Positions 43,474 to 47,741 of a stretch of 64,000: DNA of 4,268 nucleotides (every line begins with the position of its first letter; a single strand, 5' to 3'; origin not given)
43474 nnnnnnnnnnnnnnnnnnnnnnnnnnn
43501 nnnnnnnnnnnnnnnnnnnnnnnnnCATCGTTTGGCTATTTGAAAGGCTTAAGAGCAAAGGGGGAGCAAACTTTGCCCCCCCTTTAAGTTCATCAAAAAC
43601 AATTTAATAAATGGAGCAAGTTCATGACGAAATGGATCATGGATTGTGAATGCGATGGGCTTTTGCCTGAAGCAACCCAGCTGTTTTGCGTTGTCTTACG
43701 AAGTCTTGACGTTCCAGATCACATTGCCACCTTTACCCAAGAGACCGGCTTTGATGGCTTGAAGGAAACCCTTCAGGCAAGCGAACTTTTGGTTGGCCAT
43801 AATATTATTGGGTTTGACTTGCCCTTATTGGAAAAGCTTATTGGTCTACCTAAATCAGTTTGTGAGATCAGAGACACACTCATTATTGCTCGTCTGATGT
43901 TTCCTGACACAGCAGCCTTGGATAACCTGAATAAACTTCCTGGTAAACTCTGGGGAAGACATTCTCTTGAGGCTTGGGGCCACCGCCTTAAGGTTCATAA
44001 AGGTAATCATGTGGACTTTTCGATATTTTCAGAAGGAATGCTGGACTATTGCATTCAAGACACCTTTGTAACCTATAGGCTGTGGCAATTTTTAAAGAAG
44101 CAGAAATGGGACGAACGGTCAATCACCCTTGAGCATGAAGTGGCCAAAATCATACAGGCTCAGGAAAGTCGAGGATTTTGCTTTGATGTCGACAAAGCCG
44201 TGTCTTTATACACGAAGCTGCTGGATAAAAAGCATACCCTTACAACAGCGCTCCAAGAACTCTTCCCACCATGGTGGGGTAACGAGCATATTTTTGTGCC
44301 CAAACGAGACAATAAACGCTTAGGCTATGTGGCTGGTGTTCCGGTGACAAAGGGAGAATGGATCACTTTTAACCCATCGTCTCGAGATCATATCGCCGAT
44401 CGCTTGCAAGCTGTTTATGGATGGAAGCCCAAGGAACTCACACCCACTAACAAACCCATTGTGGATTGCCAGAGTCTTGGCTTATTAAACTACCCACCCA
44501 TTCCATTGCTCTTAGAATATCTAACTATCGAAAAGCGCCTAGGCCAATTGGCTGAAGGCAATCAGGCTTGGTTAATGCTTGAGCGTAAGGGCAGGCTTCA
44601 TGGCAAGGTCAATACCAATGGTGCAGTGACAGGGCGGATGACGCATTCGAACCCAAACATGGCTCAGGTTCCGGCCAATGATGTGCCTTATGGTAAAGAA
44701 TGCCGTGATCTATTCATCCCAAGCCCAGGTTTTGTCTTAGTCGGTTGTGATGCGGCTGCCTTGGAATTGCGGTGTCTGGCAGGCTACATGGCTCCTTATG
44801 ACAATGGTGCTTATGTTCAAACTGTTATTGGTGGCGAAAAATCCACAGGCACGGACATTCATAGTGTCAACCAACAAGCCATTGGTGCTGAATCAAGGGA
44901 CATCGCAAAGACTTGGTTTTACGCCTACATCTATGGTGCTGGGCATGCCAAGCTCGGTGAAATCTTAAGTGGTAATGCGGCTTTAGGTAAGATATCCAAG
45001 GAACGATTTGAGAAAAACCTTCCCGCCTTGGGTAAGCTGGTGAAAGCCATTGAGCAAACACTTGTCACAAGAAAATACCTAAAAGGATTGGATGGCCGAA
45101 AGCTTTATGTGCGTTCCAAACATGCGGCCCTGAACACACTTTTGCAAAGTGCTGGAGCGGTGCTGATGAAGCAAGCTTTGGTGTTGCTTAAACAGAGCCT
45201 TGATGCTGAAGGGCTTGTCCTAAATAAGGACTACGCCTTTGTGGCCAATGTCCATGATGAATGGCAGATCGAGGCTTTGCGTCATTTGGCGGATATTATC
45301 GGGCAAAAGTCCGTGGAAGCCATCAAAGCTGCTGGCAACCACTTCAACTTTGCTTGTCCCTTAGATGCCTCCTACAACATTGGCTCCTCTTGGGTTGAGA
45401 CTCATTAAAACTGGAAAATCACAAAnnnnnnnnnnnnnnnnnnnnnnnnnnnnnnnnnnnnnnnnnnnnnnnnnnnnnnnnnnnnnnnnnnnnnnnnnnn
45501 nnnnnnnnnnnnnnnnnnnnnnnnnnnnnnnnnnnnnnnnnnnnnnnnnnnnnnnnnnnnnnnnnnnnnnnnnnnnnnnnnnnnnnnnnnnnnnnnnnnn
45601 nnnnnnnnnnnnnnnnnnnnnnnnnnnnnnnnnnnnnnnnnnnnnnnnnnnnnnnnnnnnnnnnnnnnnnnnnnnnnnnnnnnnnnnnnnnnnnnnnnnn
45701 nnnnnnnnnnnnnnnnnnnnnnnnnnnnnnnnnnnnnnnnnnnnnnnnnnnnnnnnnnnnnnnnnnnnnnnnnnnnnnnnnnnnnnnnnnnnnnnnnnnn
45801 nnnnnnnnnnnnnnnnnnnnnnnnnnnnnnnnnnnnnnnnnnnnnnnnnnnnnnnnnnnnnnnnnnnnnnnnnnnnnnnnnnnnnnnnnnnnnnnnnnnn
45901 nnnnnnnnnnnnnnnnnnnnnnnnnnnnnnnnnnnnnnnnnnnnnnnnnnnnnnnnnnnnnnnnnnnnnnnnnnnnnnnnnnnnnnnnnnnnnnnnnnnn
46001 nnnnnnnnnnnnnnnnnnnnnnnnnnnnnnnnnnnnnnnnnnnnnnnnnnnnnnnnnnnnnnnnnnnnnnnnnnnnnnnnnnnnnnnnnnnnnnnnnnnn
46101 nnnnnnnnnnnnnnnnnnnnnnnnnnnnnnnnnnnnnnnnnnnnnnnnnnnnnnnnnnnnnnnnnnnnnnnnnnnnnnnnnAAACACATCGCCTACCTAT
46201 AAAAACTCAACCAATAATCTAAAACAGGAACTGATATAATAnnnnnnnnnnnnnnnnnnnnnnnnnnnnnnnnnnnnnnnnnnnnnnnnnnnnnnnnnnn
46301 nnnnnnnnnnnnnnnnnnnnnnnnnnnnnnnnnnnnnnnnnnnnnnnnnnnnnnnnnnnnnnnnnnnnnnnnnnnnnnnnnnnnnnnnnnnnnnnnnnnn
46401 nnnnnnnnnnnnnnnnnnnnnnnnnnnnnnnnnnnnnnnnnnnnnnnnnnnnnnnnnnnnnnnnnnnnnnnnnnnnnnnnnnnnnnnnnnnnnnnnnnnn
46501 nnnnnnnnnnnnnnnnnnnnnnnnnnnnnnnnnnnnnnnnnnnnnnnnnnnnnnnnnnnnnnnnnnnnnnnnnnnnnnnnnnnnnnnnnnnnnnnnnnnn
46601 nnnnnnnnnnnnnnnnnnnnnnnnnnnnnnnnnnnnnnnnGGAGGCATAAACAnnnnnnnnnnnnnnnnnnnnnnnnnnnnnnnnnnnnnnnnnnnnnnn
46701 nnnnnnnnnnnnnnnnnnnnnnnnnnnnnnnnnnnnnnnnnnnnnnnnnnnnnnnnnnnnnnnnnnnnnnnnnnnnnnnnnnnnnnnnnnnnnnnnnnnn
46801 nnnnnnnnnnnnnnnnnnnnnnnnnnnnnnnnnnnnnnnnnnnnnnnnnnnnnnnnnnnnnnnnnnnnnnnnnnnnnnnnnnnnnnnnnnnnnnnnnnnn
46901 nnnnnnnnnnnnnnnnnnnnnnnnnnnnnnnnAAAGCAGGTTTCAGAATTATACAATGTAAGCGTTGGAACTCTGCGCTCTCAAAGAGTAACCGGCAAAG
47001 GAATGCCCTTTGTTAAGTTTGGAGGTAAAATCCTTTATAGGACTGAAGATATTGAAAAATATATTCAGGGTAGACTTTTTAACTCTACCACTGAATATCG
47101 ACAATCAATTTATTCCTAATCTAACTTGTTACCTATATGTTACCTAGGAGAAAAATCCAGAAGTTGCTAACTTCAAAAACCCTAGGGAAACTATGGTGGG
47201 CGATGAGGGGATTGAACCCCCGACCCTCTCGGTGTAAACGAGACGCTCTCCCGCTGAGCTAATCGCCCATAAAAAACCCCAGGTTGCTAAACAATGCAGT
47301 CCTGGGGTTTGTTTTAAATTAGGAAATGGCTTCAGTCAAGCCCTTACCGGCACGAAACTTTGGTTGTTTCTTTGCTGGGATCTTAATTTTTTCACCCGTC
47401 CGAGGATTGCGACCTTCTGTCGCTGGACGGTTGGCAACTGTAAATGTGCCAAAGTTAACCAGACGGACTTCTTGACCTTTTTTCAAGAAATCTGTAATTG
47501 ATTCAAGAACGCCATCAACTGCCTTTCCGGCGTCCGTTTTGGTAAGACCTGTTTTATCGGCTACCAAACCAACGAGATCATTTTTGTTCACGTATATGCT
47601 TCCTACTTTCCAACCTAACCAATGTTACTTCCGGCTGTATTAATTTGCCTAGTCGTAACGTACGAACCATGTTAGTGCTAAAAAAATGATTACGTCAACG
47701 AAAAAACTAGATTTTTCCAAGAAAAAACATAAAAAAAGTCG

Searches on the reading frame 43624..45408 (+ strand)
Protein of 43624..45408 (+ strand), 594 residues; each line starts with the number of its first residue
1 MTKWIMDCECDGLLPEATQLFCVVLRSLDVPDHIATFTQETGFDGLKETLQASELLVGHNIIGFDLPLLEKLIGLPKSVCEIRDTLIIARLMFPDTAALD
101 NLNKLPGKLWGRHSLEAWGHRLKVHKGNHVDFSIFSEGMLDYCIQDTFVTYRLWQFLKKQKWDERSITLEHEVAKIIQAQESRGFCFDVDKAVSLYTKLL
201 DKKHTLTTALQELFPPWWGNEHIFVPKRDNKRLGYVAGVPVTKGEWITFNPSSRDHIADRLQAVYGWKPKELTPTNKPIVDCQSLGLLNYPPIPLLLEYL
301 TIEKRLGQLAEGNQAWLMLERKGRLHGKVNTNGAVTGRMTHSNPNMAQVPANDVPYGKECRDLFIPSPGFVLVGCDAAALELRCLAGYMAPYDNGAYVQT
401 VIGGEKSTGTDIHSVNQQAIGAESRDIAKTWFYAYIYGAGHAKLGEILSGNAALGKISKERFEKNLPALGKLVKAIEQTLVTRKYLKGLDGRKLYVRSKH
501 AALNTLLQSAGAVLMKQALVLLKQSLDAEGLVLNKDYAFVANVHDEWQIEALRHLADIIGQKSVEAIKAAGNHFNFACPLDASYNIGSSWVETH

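Call 28: find_related_loci(query=window:43624-45408:+, collection=viral_contigs, flank=10000)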
Query window:43624-45408:+ (594 aa) in viral_contigs; peptide patterns used: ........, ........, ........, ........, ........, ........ (x = any residue, [..] = any of these).
600 stretches matched a pattern (row limit reached: there are more); 598 encode a relative of the query (tblastn E <= 1e-3); the best 80 are kept; 80 distinct loci.
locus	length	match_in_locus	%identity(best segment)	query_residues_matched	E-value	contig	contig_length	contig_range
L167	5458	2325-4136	51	6-594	0e+0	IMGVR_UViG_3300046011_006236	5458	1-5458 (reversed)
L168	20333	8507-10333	51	1-594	0e+0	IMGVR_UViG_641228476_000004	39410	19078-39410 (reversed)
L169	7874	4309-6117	51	5-594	0e+0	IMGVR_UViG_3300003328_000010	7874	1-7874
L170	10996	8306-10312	46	1-594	4e-177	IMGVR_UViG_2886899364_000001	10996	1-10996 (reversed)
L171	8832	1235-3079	48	1-594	7e-176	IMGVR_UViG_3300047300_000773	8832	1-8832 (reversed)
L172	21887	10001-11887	48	5-594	4e-175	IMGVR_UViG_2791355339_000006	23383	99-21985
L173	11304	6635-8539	48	1-594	2e-174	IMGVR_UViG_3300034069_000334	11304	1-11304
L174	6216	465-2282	47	5-594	7e-176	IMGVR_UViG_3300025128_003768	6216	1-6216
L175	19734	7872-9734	49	5-594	6e-173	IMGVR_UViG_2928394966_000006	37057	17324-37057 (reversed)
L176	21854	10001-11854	47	1-594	1e-172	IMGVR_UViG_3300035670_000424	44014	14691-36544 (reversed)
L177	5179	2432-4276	48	5-594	2e-175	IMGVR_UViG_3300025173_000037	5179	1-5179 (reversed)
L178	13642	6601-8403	48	5-594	4e-170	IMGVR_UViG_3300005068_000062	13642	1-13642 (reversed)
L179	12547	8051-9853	48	5-594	4e-169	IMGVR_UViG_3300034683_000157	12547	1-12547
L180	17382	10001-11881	48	5-594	6e-169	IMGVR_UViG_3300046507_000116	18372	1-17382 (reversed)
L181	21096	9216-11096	47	5-594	1e-168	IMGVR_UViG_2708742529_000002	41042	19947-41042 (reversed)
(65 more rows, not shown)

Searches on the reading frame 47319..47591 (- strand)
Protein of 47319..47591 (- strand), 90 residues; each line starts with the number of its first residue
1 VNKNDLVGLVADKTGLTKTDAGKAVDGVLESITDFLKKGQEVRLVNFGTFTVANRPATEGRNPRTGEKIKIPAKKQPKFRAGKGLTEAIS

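Call 32: find_encoding_contigs(protein=window:47319-47591:-, flank=10000, max_places=10)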
Protein window:47319-47591:- (90 aa): 9 contigs read that carry it; 6 places shown.
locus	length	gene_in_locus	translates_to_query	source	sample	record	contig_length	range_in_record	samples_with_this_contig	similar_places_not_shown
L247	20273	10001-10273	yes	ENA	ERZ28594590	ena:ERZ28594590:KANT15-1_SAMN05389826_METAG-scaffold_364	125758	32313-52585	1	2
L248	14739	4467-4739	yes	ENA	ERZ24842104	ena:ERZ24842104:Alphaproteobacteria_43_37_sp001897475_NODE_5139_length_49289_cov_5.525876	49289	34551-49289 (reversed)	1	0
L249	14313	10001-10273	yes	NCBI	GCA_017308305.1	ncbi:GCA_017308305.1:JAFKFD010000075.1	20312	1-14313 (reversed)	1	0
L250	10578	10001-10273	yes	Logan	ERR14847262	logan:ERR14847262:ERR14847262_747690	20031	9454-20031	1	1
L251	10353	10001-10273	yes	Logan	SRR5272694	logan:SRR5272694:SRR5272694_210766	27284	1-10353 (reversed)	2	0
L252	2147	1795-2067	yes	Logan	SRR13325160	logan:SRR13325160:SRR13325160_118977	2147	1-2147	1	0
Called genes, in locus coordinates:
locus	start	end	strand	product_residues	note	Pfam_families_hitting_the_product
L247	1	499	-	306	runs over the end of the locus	PF01795:Methyltransf_5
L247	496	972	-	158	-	PF02381:MraZ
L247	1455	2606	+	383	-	PF05525:Branch_AA_trans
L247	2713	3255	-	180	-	-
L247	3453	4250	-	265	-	PF02673:BacA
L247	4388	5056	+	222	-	PF02798:GST_N, PF13417:GST_N_3, PF13409:GST_N_2, PF00043:GST_C (weak)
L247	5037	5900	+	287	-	PF01370:Epimerase (weak)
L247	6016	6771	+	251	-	PF01209:Ubie_methyltran (weak), PF13489:Methyltransf_23, PF13847:Methyltransf_31 (weak), PF08241:Methyltransf_11, PF08242:Methyltransf_12, PF13649:Methyltransf_25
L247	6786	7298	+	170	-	PF01713:Smr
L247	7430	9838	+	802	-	PF02190:LON_substr_bdg, PF00004:AAA, PF07728:AAA_5, PF22667:Lon_lid, PF05362:Lon_C, PF13541:ChlI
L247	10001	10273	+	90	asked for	PF00216:Bac_DNA_binding, PF18291:HU-HIG (weak)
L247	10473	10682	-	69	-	PF12728:HTH_17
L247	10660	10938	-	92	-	PF12728:HTH_17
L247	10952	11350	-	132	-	PF12728:HTH_17 (faint)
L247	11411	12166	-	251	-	PF02739:5_3_exonuc_N, PF01367:5_3_exonuc (weak)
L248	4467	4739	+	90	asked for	PF00216:Bac_DNA_binding, PF18291:HU-HIG (weak)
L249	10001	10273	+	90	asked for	PF00216:Bac_DNA_binding, PF18291:HU-HIG (weak)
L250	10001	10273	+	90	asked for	PF00216:Bac_DNA_binding, PF18291:HU-HIG (weak)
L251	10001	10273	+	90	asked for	PF00216:Bac_DNA_binding, PF18291:HU-HIG (weak)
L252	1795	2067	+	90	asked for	PF00216:Bac_DNA_binding, PF18291:HU-HIG (weak)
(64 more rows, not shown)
